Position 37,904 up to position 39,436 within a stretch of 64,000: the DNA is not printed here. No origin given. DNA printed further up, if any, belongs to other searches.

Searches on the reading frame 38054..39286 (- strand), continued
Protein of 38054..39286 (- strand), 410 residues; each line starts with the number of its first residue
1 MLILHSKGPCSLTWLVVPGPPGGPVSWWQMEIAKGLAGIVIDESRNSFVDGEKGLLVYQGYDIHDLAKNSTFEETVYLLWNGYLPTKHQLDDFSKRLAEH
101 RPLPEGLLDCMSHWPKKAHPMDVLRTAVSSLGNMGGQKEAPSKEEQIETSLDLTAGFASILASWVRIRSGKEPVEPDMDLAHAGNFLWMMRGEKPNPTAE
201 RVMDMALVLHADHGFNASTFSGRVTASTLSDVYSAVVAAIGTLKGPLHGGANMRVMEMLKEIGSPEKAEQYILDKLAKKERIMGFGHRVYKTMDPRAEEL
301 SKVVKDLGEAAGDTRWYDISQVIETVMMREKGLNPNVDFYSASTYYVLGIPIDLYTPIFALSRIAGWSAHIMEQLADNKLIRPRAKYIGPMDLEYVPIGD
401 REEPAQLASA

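Call 26: find_encoding_contigs(protein=P0006, flank=5000, max_places=3)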
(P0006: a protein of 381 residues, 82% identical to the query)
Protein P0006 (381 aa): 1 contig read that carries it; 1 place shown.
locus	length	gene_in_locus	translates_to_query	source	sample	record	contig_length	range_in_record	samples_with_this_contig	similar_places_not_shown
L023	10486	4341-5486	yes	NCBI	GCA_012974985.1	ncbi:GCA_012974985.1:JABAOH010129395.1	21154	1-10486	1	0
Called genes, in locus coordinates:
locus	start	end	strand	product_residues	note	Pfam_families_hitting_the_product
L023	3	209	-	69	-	?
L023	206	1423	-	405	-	PF02687:FtsX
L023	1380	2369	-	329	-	PF02687:FtsX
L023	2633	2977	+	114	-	PF00903:Glyoxalase, PF18029:Glyoxalase_6 (weak)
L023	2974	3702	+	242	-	PF02463:SMC_N (faint), PF00005:ABC_tran, PF13304:AAA_21 (faint)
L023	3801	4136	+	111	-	PF01588:tRNA_bind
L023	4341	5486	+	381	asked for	PF00285:Citrate_synt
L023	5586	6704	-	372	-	PF00285:Citrate_synt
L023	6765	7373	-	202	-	-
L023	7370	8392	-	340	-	PF11376:DUF3179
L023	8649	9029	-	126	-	-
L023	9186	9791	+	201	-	PF11528:DUF3224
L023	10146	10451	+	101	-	-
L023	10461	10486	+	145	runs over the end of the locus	-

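Call 27: find_encoding_contigs(protein=P0007, flank=5000, max_places=3)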
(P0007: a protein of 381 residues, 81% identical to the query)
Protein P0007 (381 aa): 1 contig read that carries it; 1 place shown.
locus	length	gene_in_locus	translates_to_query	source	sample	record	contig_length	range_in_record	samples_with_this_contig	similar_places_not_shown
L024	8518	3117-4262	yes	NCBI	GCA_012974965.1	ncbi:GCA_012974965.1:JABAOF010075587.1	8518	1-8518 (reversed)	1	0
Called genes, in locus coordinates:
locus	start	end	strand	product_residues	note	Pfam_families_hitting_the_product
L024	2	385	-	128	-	?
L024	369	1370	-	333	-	PF02687:FtsX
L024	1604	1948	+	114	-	PF00903:Glyoxalase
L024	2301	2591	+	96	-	PF00005:ABC_tran, PF13304:AAA_21 (weak)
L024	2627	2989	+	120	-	PF01588:tRNA_bind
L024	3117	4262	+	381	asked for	PF00285:Citrate_synt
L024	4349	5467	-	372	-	PF00285:Citrate_synt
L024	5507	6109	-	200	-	-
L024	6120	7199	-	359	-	PF11376:DUF3179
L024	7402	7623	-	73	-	-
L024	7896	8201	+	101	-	-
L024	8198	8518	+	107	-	?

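Call 47: find_homologous_proteins(query=L023:5586-6704:-, max_evalue=1e-120)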
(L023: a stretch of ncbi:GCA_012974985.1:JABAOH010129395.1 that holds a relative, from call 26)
Query L023:5586-6704:- (372 aa): 2175 proteins with E <= 1e-120 among 8000 candidates; the best 120 are listed.
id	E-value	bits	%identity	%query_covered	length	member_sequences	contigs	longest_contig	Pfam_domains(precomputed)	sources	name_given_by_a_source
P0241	2.2e-248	841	100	100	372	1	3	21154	PF00285.27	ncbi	-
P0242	3.4e-187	640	75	100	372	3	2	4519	PF00285.27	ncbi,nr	ncbi:MAG: citrate synthase [Candidatus Thermoplasmatota archaeon]|nr:citrate synthase [Candidatus Th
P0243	3.0e-180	617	73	100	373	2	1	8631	PF00285.27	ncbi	-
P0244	2.0e-178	611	71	99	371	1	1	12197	PF00285.27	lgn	-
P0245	2.7e-174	598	72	100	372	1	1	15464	PF00285.27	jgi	jgi:citrate synthase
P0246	3.7e-174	597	70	100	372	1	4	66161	PF00285.27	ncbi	-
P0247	6.0e-172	590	70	100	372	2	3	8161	PF00285.27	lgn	-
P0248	2.1e-171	588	69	100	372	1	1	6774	PF00285.27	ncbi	ncbi:MAG: citrate/2-methylcitrate synthase [Thermoplasmata archaeon]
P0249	4.3e-169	581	69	100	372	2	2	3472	PF00285.27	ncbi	-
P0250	9.1e-160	550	67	100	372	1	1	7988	PF00285.27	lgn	-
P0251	1.4e-143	497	73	81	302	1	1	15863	PF00285.27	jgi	jgi:citrate synthase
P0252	5.7e-141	488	58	99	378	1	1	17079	PF00285.27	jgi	jgi:citrate synthase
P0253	8.6e-141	487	59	99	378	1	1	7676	PF00285.27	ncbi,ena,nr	ncbi:MAG TPA: citrate synthase [Blastocatellia bacterium]|nr:citrate synthase [Blastocatellia bacter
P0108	1.5e-140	487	60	99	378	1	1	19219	PF00285.27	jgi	jgi:citrate synthase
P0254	4.2e-140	485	58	99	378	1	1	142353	PF00285.27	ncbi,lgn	ncbi:MAG: citrate synthase [Blastocatellia bacterium]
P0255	6.2e-140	485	60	99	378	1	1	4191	PF00285.27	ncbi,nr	ncbi:MAG TPA: citrate synthase [Blastocatellia bacterium]|nr:citrate synthase [Blastocatellia bacter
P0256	7.7e-140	484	59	99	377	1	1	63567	PF00285.27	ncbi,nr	ncbi:MAG TPA: citrate synthase [Blastocatellia bacterium]|nr:citrate synthase [Blastocatellia bacter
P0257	8.6e-140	484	58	100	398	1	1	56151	PF00285.27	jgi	jgi:citrate synthase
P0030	1.1e-139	484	58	99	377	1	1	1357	PF00285.27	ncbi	-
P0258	1.2e-139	484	59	99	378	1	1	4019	PF00285.27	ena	-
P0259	1.5e-139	483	58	99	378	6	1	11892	PF00285.27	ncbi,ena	ncbi:MAG TPA: citrate synthase [Blastocatellia bacterium]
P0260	1.6e-139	483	58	99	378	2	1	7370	PF00285.27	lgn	-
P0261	2.1e-139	483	59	99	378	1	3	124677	PF00285.27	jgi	jgi:citrate synthase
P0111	2.8e-139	483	58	99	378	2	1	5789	PF00285.27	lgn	-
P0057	2.8e-139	482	58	99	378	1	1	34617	PF00285.27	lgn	-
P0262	3.4e-139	482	58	99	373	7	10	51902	PF00285.27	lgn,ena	-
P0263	3.7e-139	482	59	99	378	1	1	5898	PF00285.27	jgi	jgi:citrate synthase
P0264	4.2e-139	482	59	99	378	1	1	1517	PF00285.27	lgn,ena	-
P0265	5.1e-139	482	57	100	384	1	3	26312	PF00285.27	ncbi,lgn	ncbi:MAG: citrate/2-methylcitrate synthase [Anaerolineae bacterium]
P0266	6.2e-139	481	58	99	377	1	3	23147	PF00285.27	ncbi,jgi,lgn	jgi:citrate synthase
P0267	7.6e-139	481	58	100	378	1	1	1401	PF00285.27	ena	-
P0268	8.8e-139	481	59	99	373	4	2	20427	PF00285.27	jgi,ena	-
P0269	9.1e-139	481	59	99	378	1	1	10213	PF00285.27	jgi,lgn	jgi:citrate synthase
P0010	1.2e-138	480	58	99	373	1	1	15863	PF00285.27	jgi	jgi:citrate synthase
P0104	1.4e-138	480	58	99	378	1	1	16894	PF00285.27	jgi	jgi:2-methylcitrate synthase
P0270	1.5e-138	480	59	99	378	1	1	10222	PF00285.27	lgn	-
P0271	1.5e-138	480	58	99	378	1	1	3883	PF00285.27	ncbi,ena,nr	ncbi:MAG TPA: citrate synthase [Blastocatellia bacterium]|nr:citrate synthase [Blastocatellia bacter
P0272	1.6e-138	480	57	99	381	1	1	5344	PF00285.27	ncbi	-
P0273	2.0e-138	480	58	99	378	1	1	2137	PF00285.27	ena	-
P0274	2.1e-138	480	58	99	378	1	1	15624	PF00285.27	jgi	jgi:citrate synthase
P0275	2.2e-138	480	58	100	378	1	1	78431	PF00285.27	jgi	jgi:citrate synthase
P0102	2.8e-138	479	58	99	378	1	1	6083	PF00285.27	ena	-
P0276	3.1e-138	479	57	99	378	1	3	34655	PF00285.27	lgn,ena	-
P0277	3.8e-138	479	59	99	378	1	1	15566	PF00285.27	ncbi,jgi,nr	ncbi:MAG TPA: citrate synthase [Blastocatellia bacterium]|jgi:citrate synthase|nr:citrate synthase [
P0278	3.9e-138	479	59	99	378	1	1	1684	PF00285.27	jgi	-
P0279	4.5e-138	479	57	99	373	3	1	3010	PF00285.27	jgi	jgi:citrate synthase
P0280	4.8e-138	478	59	99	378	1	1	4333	PF00285.27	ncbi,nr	ncbi:MAG TPA: citrate synthase [Blastocatellia bacterium]|nr:citrate synthase [Blastocatellia bacter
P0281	5.1e-138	478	57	100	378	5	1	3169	PF00285.27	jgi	jgi:citrate synthase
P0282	5.5e-138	478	58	100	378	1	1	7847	PF00285.27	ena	-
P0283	7.1e-138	478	58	99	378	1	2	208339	PF00285.27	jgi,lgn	jgi:citrate synthase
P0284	8.9e-138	478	58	99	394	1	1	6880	PF00285.27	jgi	-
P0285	1.0e-137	477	57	99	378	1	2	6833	PF00285.27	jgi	jgi:citrate synthase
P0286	1.4e-137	477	58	99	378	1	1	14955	PF00285.27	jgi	jgi:citrate synthase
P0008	1.4e-137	477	58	99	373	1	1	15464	PF00285.27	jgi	jgi:citrate synthase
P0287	1.5e-137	477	55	99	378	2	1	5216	PF00285.27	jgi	jgi:citrate synthase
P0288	1.5e-137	477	58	99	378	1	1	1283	PF00285.27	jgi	jgi:citrate synthase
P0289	1.7e-137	477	58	100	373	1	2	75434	PF00285.27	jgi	jgi:citrate synthase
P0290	1.8e-137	477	57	99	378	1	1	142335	PF00285.27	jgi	jgi:citrate synthase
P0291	1.9e-137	476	58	99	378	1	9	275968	PF00285.27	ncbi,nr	ncbi:MAG TPA: citrate synthase [Blastocatellia bacterium]|nr:citrate synthase [Blastocatellia bacter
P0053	2.1e-137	476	57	99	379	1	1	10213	PF00285.27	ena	-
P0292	2.4e-137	476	59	99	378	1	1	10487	PF00285.27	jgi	jgi:citrate synthase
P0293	2.4e-137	476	56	100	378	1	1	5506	PF00285.27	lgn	-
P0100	2.5e-137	476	57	100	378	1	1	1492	PF00285.27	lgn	-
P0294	2.6e-137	476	57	99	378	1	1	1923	PF00285.27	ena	-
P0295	2.6e-137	476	57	99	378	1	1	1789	PF00285.27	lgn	-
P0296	2.6e-137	476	57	99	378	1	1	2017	PF00285.27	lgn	-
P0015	3.0e-137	476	58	100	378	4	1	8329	PF00285.27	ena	-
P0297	3.4e-137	476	58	99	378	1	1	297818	PF00285.27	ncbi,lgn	-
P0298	3.7e-137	476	57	100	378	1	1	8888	PF00285.27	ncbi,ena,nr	ncbi:MAG TPA: citrate synthase [Blastocatellia bacterium]|nr:citrate synthase [Blastocatellia bacter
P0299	5.0e-137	475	57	99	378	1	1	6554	PF00285.27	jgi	jgi:citrate synthase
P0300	5.0e-137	475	58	99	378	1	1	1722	PF00285.27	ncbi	-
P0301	5.1e-137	475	58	99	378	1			PF00285.27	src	-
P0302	5.2e-137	475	58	99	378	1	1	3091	PF00285.27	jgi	-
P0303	5.2e-137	475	57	99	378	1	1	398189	PF00285.27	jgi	jgi:citrate synthase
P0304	5.7e-137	475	58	99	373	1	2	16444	PF00285.27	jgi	jgi:2-methylcitrate synthase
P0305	6.0e-137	475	58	99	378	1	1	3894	PF00285.27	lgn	-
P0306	6.7e-137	475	57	99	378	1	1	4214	PF00285.27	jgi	jgi:citrate synthase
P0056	6.9e-137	475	57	99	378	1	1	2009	PF00285.27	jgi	-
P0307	7.0e-137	475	57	99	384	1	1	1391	PF00285.27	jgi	jgi:citrate synthase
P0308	7.1e-137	475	57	100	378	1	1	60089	PF00285.27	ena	-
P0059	7.4e-137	475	57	99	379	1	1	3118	PF00285.27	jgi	jgi:citrate synthase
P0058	7.5e-137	475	57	99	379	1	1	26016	PF00285.27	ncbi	ncbi:MAG TPA: citrate synthase [Blastocatellia bacterium]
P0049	7.5e-137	475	57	99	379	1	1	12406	PF00285.27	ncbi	-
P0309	7.7e-137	474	57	99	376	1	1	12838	PF00285.27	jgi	jgi:citrate synthase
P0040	8.3e-137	474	57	100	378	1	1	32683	PF00285.27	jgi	jgi:citrate synthase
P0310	9.2e-137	474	57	99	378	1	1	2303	PF00285.27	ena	-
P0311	9.4e-137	474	58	99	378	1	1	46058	PF00285.27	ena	-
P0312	9.4e-137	474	57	99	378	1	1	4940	PF00285.27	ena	-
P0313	9.7e-137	474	58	99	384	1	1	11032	PF00285.27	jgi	jgi:citrate synthase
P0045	9.9e-137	474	58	99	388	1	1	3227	PF00285.27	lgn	-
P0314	1.0e-136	474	56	99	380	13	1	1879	PF00285.27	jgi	jgi:citrate synthase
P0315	1.3e-136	474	57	99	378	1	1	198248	PF00285.27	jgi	jgi:2-methylcitrate synthase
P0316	1.4e-136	474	58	99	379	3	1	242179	PF00285.27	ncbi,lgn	ncbi:MAG: citrate synthase [Acidobacteriota bacterium]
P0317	1.5e-136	474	56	99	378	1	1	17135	PF00285.27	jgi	jgi:citrate synthase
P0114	1.6e-136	473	57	99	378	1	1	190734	PF00285.27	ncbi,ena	-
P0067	1.8e-136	473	57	99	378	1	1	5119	PF00285.27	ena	-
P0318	1.9e-136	473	58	99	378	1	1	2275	PF00285.27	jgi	jgi:citrate synthase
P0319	1.9e-136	473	57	99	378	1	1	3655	PF00285.27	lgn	-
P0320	2.2e-136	473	58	99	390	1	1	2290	PF00285.27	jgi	jgi:citrate synthase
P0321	2.4e-136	473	57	100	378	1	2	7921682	PF00285.27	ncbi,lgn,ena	ncbi:MAG: citrate synthase [Blastocatellia bacterium]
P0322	2.4e-136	473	57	100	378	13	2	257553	PF00285.27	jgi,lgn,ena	-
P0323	2.5e-136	473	57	99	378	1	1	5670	PF00285.27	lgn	-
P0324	2.6e-136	473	59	99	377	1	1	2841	PF00285.27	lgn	-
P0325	2.7e-136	473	57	99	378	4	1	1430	PF00285.27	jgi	jgi:citrate synthase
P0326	2.9e-136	473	57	99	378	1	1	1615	PF00285.27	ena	-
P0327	3.1e-136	472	58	99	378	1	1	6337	PF00285.27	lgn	-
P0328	3.3e-136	472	58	99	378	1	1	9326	PF00285.27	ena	-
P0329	3.3e-136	472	57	99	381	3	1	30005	PF00285.27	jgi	-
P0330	3.3e-136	472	57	99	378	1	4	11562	PF00285.27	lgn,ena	-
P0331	3.4e-136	472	57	99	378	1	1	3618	PF00285.27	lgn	-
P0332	4.3e-136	472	57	99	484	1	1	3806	PF00285.27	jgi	jgi:citrate synthase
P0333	4.4e-136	472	57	99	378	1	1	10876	PF00285.27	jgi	jgi:citrate synthase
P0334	4.4e-136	472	57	99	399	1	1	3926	PF00285.27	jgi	jgi:citrate synthase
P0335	4.6e-136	472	57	99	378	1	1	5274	PF00285.27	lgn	-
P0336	4.7e-136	472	57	99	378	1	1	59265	PF00285.27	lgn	-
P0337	4.8e-136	472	57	99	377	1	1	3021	PF00285.27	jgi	jgi:citrate synthase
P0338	4.8e-136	472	57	99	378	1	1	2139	PF00285.27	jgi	jgi:citrate synthase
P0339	4.8e-136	472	57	99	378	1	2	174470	PF00285.27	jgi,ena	-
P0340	6.1e-136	472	58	99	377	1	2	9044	PF00285.27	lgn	-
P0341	6.4e-136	471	57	99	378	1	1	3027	PF00285.27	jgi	jgi:citrate synthase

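Call 48: find_encoding_contigs(protein=P0247, flank=6000, max_places=4)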
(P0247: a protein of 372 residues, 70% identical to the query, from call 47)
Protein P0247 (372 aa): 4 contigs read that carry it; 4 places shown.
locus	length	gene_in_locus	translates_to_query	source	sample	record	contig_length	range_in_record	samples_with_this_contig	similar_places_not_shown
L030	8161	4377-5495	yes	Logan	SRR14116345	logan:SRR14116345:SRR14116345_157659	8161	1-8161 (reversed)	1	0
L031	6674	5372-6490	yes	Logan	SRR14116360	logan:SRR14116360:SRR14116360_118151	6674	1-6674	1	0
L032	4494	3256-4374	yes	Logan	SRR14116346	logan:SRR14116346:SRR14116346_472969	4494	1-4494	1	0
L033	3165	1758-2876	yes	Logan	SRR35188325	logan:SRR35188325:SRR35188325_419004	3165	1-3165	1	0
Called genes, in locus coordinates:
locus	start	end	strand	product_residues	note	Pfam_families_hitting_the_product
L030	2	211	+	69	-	?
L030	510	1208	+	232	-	-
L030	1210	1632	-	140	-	-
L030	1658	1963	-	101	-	-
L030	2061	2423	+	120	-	-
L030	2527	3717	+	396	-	PF11376:DUF3179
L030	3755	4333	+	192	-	-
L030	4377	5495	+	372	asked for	PF00285:Citrate_synt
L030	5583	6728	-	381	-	PF00285:Citrate_synt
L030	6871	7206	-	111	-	PF01588:tRNA_bind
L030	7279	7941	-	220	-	PF00005:ABC_tran, PF13304:AAA_21 (faint)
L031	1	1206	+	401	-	?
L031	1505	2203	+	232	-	-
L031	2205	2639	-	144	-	-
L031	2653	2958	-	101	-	-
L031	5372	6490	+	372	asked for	PF00285:Citrate_synt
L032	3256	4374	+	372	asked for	PF00285:Citrate_synt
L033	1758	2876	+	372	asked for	PF00285:Citrate_synt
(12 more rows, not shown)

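Call 49: find_encoding_contigs(protein=P0248, flank=6000, max_places=4)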
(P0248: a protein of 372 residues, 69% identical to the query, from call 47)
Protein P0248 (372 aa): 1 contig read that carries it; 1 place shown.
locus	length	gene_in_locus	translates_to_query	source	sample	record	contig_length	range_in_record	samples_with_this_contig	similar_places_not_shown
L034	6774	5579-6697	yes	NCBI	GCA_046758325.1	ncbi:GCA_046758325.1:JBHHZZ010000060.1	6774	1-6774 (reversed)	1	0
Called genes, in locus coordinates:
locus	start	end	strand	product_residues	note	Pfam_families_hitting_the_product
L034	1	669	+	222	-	?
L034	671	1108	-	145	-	-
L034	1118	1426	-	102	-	-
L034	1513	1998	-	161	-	PF01451:LMWPc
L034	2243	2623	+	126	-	-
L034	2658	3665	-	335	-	PF00296:Bac_luciferase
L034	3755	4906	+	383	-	PF11376:DUF3179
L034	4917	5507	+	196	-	-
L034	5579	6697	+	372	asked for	PF00285:Citrate_synt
